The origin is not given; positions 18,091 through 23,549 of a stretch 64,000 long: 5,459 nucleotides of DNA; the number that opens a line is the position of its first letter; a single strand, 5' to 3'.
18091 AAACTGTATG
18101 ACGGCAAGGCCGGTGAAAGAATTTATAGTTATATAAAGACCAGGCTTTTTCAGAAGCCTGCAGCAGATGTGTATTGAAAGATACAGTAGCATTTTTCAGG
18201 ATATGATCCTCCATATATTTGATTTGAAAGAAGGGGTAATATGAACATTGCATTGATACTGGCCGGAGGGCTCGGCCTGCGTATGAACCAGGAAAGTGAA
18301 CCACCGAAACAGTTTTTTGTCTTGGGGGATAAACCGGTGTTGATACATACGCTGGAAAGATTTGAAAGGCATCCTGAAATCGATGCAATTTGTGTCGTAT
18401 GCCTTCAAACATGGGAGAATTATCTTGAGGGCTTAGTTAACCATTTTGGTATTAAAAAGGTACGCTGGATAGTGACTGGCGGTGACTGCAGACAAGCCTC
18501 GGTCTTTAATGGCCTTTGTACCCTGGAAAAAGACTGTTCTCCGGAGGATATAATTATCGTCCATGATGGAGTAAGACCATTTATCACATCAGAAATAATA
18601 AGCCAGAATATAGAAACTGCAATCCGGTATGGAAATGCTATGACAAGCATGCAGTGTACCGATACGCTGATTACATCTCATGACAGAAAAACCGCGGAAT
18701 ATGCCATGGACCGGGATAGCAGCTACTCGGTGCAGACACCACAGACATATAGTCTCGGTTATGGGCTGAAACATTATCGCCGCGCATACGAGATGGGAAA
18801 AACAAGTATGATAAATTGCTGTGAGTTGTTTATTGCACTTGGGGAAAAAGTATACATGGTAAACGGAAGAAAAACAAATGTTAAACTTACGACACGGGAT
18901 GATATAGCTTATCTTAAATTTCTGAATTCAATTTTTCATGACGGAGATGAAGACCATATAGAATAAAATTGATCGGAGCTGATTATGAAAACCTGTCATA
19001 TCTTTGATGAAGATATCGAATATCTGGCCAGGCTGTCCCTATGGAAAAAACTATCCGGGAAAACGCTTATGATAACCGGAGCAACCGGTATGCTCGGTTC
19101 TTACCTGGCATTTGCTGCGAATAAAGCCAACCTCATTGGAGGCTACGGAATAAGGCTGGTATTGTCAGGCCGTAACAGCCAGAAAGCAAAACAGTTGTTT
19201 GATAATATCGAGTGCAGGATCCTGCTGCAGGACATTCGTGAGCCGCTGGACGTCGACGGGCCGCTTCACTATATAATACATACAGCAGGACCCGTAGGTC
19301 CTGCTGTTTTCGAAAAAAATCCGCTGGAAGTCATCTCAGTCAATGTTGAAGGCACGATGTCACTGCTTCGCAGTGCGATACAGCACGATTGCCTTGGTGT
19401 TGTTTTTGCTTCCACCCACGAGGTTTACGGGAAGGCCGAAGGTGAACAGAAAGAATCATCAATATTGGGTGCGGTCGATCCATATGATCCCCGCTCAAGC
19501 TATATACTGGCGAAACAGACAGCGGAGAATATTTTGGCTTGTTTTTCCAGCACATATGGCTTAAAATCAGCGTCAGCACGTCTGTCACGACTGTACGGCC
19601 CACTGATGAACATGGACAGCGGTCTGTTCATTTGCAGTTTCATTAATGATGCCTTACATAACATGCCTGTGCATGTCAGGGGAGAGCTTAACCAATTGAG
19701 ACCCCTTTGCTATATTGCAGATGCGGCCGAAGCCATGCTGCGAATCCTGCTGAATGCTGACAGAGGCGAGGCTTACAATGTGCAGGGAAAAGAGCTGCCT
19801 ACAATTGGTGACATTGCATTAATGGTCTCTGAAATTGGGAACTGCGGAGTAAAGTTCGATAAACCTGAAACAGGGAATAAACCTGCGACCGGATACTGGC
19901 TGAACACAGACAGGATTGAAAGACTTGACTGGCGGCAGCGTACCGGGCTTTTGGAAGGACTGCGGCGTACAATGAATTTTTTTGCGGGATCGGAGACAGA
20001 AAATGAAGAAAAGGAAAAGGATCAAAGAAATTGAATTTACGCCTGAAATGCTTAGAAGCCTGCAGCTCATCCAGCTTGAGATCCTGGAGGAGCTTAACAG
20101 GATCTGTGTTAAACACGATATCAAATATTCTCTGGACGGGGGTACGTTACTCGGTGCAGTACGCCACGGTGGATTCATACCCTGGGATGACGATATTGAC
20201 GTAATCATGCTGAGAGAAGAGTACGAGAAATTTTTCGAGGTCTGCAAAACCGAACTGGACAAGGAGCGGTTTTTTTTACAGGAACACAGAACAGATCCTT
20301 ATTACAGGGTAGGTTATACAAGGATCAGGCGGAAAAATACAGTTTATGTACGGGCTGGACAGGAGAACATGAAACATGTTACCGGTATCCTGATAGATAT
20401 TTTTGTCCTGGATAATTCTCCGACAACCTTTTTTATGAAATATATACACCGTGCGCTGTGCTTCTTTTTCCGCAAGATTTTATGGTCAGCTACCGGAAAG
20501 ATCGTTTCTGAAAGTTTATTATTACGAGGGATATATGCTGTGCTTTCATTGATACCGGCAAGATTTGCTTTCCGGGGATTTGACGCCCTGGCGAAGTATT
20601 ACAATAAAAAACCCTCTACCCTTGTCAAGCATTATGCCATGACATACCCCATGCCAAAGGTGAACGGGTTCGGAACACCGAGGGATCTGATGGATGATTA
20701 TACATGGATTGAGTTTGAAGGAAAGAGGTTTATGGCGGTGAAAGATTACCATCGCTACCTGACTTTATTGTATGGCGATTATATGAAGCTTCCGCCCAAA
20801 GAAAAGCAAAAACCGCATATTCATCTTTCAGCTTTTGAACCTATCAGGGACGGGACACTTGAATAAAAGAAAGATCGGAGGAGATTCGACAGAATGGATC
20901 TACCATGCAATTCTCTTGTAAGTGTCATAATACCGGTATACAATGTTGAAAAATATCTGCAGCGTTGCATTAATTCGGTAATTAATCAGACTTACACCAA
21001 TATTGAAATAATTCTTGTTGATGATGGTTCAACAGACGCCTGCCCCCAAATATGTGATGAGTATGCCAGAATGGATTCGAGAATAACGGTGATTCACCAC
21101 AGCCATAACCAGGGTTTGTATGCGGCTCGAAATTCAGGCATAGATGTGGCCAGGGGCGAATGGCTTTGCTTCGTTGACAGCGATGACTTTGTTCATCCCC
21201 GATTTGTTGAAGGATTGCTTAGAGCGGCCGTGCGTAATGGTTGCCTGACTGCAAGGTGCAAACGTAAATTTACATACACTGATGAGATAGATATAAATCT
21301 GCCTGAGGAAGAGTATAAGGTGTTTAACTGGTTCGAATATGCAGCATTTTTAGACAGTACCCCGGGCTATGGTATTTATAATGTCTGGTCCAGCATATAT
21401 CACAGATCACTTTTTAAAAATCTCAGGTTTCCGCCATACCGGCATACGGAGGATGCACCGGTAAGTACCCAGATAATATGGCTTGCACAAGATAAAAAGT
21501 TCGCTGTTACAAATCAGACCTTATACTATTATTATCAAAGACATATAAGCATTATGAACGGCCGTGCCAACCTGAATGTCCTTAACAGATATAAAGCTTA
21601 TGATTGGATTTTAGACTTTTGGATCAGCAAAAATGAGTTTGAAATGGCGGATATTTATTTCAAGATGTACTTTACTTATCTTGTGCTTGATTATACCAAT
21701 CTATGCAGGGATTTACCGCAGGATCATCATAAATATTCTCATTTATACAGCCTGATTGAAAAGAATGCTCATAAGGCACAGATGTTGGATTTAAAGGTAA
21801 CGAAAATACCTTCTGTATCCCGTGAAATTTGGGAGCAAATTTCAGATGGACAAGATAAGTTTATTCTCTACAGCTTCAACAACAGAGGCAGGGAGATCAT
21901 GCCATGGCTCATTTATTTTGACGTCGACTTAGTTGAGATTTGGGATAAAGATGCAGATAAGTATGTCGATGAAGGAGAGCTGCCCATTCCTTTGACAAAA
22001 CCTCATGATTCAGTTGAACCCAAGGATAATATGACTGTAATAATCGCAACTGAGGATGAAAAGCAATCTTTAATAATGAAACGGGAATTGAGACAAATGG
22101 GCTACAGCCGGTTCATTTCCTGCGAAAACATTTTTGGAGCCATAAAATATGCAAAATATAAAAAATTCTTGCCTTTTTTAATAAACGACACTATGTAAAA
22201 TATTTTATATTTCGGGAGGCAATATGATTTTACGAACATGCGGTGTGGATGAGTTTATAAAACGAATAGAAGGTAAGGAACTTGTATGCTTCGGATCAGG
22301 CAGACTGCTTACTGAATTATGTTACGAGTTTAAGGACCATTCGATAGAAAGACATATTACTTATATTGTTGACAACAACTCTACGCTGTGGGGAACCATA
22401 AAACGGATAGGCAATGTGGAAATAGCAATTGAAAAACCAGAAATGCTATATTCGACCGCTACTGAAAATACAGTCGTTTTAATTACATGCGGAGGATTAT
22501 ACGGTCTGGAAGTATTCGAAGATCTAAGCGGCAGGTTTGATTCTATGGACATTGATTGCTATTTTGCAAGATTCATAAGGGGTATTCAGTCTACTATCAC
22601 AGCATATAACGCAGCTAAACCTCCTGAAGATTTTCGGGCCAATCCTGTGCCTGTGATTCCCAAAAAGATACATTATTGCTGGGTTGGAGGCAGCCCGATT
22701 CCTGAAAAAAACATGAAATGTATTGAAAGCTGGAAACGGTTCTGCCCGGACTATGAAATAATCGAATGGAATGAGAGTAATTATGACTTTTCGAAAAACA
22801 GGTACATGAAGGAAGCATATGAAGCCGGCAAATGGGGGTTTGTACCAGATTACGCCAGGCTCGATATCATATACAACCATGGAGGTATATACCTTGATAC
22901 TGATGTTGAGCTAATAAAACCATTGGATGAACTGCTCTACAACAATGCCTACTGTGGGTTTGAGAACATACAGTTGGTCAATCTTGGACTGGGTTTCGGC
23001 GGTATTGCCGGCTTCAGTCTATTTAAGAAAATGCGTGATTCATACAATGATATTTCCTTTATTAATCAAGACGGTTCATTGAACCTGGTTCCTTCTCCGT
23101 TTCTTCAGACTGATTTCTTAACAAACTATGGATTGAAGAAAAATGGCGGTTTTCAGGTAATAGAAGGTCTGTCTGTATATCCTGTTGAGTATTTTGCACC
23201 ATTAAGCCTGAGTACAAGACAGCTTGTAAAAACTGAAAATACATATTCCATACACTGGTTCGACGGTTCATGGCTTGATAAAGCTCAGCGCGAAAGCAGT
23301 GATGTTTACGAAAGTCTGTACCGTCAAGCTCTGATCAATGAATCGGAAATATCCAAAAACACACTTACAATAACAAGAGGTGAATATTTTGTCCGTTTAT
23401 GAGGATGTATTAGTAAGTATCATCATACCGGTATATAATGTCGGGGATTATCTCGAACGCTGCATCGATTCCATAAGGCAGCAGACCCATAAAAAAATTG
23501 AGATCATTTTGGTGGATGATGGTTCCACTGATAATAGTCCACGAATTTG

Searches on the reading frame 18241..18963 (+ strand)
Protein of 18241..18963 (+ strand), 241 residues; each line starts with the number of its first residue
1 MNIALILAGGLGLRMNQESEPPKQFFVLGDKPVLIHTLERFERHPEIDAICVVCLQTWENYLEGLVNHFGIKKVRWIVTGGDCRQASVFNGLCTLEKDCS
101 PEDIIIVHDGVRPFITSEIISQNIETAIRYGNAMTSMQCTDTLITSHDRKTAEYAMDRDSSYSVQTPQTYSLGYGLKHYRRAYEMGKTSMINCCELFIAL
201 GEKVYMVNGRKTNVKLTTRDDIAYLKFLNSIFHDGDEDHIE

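Call 18: search_protein_families(library=pfam, proteins=[window:18241-18963:+], max_evalue=0.001)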
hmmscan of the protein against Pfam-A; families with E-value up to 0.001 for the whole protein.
window:18241-18963:+ (241 aa): 2 families
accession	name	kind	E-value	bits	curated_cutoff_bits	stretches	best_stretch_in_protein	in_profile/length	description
PF01128.25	IspD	-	1.2e-36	127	27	1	3-227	2-217/221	2-C-methyl-D-erythritol 4-phosphate cytidylyltransferase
PF12804.13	NTP_transf_3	-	1.8e-08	35.2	27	1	4-133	1-117/160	MobA-like NTP transferase domain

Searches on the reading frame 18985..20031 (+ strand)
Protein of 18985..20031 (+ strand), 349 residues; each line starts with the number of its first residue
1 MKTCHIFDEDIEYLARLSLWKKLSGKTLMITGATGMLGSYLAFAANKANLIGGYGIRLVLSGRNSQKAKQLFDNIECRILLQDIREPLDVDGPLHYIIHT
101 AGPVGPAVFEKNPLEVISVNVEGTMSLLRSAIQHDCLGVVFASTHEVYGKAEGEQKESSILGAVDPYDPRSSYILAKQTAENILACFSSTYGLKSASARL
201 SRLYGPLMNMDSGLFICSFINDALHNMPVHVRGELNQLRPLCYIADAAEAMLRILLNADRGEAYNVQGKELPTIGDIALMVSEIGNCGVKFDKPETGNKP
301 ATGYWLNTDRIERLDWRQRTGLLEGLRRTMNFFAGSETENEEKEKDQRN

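Call 18: search_protein_families(library=pfam, proteins=[window:18985-20031:+], max_evalue=0.001)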
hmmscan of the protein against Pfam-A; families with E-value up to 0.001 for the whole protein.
window:18985-20031:+ (349 aa): 6 families
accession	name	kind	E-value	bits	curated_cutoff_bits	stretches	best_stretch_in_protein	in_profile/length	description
PF01370.27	Epimerase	-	2e-39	135.9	20.9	1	29-266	2-239/240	NAD dependent epimerase/dehydratase family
PF16363.11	GDP_Man_Dehyd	-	1.5e-24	87.5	27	1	29-281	1-263/332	GDP-mannose 4,6 dehydratase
PF01073.25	3Beta_HSD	-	4.1e-07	29.7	22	1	30-183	2-156/280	3-beta hydroxysteroid dehydrogenase/isomerase family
PF02719.21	Polysacc_synt_2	-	1.6e-06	28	20.2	1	28-145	1-129/293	Polysaccharide biosynthesis protein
PF07993.18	NAD_binding_4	-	3.4e-06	26.8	20.1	0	96-204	91-208/258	Male sterility protein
PF04321.23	RmlD_sub_bind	-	0.00025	20.7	27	1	27-259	2-201/287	RmlD substrate binding domain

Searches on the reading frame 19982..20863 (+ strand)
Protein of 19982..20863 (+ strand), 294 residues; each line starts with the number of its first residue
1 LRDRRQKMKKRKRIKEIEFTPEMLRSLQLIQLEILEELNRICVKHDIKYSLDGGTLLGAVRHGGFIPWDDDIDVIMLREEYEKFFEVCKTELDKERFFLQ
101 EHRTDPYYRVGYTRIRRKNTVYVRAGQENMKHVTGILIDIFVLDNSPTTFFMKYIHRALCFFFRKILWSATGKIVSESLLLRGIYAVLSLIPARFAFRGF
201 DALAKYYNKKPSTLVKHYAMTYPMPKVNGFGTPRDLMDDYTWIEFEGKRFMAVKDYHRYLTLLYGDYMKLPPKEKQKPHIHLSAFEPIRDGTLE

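Call 55: search_protein_families(library=pfam, proteins=[window:19982-20863:+], max_evalue=0.00001)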
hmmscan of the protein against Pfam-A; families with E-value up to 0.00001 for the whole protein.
window:19982-20863:+ (294 aa): 1 family
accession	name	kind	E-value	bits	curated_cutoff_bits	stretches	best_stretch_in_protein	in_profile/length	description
PF04991.19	LicD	-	1.4e-41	143.5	22.6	1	42-265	1-227/227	LicD family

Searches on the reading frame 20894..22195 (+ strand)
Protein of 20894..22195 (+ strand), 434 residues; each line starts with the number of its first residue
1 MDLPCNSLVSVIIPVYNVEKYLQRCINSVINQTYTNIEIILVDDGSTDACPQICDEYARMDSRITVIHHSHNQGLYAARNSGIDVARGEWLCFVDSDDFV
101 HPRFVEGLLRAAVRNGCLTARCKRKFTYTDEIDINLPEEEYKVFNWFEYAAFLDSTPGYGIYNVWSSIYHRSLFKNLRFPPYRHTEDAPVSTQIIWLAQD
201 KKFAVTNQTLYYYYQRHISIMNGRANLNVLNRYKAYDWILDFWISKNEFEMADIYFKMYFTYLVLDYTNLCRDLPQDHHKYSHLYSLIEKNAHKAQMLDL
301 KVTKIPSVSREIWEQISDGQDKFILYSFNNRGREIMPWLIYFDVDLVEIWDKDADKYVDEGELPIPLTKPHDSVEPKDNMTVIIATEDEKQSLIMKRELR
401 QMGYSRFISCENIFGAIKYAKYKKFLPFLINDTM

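Call 55: search_protein_families(library=pfam, proteins=[window:20894-22195:+], max_evalue=0.00001)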
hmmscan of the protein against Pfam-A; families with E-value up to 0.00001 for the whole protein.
window:20894-22195:+ (434 aa): 4 families
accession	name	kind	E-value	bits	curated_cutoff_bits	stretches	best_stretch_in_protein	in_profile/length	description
PF00535.33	Glycos_transf_2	-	9.6e-44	149.7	23.3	1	10-174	1-164/168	Glycosyl transferase family 2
PF13641.12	Glyco_tranf_2_3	-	3.7e-14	53.7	27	1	9-119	3-120/230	Glycosyltransferase like family 2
PF10111.15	Glyco_tranf_2_2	-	1.8e-10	41.2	27.3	1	10-110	1-104/276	Glycosyltransferase like family 2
PF13704.12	Glyco_tranf_2_4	-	5e-06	27.4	27.5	0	21-104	6-88/98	Glycosyl transferase family 2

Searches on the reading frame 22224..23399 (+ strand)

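Call 55: search_protein_families(library=pfam, proteins=[window:22224-23399:+], max_evalue=0.00001)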
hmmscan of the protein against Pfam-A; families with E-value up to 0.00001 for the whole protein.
window:22224-23399:+ (392 aa): 2 families
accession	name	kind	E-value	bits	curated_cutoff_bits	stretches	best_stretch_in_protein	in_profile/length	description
PF04488.21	Gly_transf_sug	-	7.8e-18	65.4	23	1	160-241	1-90/93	Glycosyltransferase sugar-binding region containing DXD motif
PF05704.18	Caps_synth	-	1.2e-06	28.6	24.5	1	140-246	41-152/278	Capsular polysaccharide synthesis protein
